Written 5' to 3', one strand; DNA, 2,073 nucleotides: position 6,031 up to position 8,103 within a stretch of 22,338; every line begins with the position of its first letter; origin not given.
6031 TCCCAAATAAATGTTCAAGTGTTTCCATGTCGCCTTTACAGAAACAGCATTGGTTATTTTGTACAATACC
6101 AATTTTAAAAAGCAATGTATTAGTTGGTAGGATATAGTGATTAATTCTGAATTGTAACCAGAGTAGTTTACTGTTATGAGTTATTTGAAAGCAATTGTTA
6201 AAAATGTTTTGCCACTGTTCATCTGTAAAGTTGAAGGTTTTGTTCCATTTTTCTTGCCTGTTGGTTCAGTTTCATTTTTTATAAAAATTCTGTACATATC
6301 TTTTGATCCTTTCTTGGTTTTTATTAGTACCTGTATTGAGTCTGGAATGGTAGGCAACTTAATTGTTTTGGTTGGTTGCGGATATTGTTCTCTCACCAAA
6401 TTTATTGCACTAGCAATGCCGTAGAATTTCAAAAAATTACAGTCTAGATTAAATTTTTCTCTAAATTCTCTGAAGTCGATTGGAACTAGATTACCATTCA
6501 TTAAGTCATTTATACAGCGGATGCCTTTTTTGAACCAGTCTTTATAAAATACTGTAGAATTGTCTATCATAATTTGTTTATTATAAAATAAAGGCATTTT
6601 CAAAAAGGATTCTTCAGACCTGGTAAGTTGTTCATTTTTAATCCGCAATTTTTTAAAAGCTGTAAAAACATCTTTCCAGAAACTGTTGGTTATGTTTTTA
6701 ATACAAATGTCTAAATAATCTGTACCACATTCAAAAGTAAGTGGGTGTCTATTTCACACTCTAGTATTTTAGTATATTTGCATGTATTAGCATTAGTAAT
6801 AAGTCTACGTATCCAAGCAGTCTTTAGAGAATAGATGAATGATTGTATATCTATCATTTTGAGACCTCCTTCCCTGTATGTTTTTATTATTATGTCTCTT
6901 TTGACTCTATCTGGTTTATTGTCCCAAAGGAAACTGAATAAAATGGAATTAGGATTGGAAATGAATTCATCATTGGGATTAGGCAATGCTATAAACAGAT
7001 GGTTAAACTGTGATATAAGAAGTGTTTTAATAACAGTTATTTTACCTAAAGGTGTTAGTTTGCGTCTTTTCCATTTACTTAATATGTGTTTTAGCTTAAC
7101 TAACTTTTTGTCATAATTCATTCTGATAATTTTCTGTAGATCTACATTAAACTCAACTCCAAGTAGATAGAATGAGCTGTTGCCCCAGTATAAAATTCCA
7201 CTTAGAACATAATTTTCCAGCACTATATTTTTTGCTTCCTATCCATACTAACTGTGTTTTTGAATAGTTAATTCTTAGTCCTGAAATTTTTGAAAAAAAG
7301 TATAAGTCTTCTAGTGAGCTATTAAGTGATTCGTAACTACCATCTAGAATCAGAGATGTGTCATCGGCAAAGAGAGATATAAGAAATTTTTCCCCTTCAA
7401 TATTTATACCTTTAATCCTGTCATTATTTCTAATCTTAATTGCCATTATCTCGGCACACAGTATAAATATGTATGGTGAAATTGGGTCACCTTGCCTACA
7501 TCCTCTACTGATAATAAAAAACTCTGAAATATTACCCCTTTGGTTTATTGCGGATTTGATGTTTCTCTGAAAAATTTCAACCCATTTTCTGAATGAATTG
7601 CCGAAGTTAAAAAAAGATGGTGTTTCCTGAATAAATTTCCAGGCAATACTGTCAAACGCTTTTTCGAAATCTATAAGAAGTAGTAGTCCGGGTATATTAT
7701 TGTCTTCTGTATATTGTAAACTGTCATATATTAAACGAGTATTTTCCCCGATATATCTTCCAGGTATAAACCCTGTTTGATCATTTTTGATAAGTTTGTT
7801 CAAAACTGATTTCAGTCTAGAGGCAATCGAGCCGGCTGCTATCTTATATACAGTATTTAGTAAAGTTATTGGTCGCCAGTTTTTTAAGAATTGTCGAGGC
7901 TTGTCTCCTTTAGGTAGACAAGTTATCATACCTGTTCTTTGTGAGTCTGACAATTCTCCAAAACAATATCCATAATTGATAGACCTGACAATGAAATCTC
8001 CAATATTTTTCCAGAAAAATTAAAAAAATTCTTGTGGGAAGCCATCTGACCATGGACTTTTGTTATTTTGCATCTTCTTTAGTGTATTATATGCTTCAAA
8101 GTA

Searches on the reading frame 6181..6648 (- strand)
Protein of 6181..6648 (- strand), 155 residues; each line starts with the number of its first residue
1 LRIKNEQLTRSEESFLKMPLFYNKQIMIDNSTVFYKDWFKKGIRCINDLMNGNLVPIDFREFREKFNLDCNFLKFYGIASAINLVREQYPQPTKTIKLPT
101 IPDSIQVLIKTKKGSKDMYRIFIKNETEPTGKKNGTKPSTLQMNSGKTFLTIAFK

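Call 10: search_protein_families(library=pfam, proteins=[window:6181-6648:-], max_evalue=1)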
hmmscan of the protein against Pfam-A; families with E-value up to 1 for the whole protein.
window:6181-6648:- (155 aa): 1 family
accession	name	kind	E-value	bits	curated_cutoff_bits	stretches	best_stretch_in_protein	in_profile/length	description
PF18825.6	LPD13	-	0.0033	17.8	27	1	74-129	6-62/139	Large polyvalent protein-associated domain 13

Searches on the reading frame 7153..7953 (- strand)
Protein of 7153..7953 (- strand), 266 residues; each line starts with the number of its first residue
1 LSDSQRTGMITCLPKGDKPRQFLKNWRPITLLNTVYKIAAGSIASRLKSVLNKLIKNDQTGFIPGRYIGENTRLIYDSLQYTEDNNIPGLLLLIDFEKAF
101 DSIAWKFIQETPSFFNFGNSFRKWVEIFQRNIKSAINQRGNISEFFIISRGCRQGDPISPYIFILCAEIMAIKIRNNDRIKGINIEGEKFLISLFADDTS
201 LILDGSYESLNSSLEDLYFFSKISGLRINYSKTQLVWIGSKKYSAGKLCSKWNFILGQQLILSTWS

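Call 10: search_protein_families(library=pfam, proteins=[window:7153-7953:-], max_evalue=1)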
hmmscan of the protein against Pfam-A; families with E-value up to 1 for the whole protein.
window:7153-7953:- (266 aa): 2 families
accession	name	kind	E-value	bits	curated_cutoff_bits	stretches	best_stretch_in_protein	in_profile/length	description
PF00078.32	RVT_1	-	1.1e-30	107.3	29.6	1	14-236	2-192/205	Reverse transcriptase (RNA-dependent DNA polymerase)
PF21763.2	DHH_CID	-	0.036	14.9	27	1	69-129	3-56/84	DHH-CID domain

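Call 19: find_encoding_contigs(protein=window:7153-7953:-, flank=3000, max_places=4)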
Protein window:7153-7953:- (266 aa): no gene with exactly this product is on record in the collection.

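Call 88: find_homologous_proteins(query=window:7153-7953:-, max_evalue=1e-10)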
Query window:7153-7953:- (266 aa): 2450 proteins with E <= 1e-10 among 2826 candidates; the best 120 are listed.
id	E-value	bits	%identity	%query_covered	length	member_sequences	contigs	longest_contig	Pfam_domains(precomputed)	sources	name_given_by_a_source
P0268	5.3e-126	437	72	97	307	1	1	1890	PF00078.33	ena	-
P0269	1.1e-122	427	71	97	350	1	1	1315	PF00078.33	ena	-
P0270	3.8e-107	376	63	99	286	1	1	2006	PF00078.33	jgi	-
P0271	5.0e-106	372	67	92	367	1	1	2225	PF00078.33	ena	-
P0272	1.3e-104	367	66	97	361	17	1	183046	PF00078.33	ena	-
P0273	1.4e-104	367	62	97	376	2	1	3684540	PF00078.33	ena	-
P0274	3.0e-104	366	61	97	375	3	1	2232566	PF00078.33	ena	-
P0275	2.1e-103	363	61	97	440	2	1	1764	PF00078.33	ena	-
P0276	3.0e-103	363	63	93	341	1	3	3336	PF00078.33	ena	-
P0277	4.7e-103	362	61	97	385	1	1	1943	PF00078.33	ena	-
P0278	9.1e-103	361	64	97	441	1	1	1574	PF00078.33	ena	-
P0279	1.6e-102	360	62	97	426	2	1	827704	PF00078.33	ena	-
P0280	1.8e-102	360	63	94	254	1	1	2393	PF00078.33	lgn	-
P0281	2.3e-102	360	61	96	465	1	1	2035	PF00078.33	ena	-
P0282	3.4e-102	359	61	95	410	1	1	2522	PF00078.33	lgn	-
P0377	3.7e-87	310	97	55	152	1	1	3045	PF00078.33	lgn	-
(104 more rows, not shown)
